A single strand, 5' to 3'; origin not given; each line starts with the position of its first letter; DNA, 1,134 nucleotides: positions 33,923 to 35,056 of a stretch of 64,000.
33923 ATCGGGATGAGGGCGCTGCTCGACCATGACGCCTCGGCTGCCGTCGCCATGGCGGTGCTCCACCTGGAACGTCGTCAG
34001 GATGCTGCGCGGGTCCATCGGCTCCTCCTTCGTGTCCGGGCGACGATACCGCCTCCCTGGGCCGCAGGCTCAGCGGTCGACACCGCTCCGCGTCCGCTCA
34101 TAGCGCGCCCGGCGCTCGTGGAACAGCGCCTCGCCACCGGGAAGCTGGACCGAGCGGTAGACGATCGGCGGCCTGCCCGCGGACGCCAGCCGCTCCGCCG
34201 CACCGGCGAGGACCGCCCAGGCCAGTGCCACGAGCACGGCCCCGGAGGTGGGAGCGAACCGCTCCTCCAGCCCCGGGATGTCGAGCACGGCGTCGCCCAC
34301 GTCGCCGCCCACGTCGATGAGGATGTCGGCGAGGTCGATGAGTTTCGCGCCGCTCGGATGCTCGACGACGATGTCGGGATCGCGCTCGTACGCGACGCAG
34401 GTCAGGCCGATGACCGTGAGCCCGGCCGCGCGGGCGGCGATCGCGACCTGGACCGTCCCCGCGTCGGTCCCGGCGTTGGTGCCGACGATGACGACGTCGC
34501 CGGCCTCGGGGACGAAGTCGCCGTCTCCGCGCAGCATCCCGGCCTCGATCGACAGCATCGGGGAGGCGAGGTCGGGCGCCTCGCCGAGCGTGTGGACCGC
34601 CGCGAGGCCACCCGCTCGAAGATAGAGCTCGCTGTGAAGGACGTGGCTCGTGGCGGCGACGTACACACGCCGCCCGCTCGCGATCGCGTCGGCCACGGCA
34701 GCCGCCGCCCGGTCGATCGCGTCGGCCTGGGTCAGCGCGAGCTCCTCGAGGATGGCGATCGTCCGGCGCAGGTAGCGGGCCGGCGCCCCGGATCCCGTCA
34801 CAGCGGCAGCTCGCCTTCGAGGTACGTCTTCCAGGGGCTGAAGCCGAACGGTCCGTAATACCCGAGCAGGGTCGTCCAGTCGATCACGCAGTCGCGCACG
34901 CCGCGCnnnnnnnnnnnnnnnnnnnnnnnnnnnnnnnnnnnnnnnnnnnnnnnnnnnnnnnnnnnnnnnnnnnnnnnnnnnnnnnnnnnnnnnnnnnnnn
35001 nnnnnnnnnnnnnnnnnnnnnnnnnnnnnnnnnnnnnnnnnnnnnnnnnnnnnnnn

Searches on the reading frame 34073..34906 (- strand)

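Call 47: search_protein_families(library=ncbifam, proteins=[window:34073-34906:-], max_evalue=0.00001)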
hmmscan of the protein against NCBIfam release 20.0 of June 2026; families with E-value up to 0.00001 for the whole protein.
window:34073-34906:- (278 aa): 1 family
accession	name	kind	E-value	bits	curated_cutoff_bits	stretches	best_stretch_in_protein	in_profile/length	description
NF002805.0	PRK02947.1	subfamily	1.6e-43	148.7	135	1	44-271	6-241/247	sugar isomerase domain-containing protein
